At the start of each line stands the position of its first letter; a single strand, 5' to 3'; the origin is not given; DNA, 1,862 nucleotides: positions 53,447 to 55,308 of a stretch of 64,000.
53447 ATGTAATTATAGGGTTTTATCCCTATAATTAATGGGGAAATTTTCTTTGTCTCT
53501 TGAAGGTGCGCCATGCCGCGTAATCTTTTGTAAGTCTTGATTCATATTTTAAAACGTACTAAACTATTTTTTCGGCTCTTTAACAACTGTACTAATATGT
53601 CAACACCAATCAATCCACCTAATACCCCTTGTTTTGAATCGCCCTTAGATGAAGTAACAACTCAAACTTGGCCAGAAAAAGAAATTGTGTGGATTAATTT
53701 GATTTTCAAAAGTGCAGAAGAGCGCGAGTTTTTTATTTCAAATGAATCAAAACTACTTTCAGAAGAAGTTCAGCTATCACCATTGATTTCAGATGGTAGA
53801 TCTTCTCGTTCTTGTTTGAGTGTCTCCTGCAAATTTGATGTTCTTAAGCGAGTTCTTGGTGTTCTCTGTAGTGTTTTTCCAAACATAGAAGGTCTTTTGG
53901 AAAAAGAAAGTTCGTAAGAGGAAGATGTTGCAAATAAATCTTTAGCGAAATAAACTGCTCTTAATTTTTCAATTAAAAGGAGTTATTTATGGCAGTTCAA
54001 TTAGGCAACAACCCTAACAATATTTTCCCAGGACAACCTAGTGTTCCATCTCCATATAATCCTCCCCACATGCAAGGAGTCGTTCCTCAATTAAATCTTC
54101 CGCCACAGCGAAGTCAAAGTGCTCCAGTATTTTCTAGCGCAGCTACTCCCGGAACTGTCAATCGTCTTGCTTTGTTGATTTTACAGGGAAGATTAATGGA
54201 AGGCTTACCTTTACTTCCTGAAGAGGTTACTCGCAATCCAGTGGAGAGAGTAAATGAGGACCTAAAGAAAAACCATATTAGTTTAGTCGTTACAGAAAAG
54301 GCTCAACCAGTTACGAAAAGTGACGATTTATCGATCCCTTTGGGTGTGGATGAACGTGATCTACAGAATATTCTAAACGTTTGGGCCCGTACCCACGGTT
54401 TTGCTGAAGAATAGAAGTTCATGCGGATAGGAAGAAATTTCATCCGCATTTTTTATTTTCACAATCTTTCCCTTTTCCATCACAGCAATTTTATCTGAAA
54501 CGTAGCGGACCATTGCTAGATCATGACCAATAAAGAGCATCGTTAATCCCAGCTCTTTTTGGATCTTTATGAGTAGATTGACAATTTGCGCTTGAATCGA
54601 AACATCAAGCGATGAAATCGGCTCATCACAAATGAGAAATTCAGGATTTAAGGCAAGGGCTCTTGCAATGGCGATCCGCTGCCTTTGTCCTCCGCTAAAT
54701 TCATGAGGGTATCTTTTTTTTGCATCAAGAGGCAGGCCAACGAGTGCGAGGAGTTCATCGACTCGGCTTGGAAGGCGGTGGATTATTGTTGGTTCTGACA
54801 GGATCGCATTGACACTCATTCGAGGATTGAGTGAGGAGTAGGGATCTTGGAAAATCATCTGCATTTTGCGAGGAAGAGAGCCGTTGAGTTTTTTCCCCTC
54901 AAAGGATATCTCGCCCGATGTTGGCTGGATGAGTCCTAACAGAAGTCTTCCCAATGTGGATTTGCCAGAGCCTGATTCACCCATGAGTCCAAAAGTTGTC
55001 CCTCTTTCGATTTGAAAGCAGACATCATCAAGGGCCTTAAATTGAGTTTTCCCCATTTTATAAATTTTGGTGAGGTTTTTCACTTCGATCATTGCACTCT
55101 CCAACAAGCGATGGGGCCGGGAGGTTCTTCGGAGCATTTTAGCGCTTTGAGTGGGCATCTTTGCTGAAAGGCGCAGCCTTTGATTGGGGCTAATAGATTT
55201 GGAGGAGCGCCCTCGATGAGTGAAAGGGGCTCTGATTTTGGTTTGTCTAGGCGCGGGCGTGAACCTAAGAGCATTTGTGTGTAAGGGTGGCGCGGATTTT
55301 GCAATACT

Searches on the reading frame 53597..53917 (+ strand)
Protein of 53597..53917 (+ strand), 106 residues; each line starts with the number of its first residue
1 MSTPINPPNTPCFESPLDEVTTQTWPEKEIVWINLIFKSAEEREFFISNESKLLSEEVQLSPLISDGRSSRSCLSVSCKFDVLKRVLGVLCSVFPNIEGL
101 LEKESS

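Call 6: search_protein_families(library=pfam, proteins=[window:53597-53917:+], max_evalue=0.01)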
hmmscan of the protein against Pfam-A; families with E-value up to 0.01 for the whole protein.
window:53597-53917:+ (106 aa): 0 families

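Call 68: find_encoding_contigs(protein=window:53597-53917:+, flank=4000, max_places=10)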
Protein window:53597-53917:+ (106 aa): 11 contigs read that carry it; 7 places shown.
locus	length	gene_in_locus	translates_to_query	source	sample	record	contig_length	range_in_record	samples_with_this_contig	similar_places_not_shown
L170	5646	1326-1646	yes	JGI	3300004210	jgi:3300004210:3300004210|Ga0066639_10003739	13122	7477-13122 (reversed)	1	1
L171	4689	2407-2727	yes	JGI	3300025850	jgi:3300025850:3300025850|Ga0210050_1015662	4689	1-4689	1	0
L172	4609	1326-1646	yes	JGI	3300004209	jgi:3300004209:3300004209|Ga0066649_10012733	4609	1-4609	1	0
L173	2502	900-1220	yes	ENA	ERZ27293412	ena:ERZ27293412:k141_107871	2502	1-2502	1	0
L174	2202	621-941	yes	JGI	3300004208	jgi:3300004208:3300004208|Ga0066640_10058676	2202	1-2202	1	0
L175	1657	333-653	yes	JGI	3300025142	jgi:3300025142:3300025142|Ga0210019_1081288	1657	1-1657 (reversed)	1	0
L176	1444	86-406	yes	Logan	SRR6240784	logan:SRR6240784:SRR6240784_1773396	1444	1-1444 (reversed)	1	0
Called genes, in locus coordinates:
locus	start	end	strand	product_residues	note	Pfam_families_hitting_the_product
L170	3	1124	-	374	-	?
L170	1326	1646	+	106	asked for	-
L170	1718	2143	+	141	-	-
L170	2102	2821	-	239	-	PF00005:ABC_tran, PF13304:AAA_21 (faint)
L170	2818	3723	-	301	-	PF00005:ABC_tran, PF02463:SMC_N (weak), PF13304:AAA_21 (faint), PF08352:oligo_HPY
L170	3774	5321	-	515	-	PF00496:SBP_bac_5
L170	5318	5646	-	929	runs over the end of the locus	PF00496:SBP_bac_5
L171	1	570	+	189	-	?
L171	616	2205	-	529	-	PF00023:Ank (faint), PF24521:Ank_KRIT1 (faint), PF02484:Rhabdo_NV (faint), PF12796:Ank_2 (weak), PF13606:Ank_3 (faint), PF13857:Ank_5 (faint), PF21581:SCD (faint), PF12796:Ank_2, +1 more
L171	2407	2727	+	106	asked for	-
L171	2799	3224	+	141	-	-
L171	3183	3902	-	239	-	PF00005:ABC_tran, PF13304:AAA_21 (faint)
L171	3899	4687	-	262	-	?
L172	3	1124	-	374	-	?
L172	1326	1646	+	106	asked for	-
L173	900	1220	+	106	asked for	-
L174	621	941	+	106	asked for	-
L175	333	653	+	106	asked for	-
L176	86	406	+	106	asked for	-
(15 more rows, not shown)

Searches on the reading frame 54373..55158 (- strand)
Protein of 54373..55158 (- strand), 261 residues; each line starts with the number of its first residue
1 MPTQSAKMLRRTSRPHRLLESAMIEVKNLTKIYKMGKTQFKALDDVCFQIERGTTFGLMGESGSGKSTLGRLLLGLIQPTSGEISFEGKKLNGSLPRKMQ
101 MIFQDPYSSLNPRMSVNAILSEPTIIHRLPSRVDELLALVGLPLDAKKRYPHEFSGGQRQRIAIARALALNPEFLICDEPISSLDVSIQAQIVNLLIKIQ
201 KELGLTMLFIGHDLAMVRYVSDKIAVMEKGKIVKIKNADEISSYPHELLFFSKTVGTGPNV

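Call 6: search_protein_families(library=pfam, proteins=[window:54373-55158:-], max_evalue=0.01)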
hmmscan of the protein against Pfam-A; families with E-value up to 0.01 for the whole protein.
window:54373-55158:- (261 aa): 6 families
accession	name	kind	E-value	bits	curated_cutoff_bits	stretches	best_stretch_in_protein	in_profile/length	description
PF00005.33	ABC_tran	-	3.4e-33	115.6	25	1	43-181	1-136/137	ABC transporter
PF13304.12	AAA_21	-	5.1e-06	27.2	27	1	145-204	229-290/304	AAA domain, putative AbiEii toxin, Type IV TA system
PF03193.22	RsgA_GTPase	-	0.001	19.4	30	1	27-86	80-139/174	RsgA GTPase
PF13401.12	AAA_22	-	0.0032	18.2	27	0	58-212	10-123/130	AAA domain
PF13555.12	AAA_29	-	0.0046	17.1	27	1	44-69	13-38/61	P-loop containing region of AAA domain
PF02463.25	SMC_N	-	0.0055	16.6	40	0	151-227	134-212/220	RecF/RecN/SMC N terminal domain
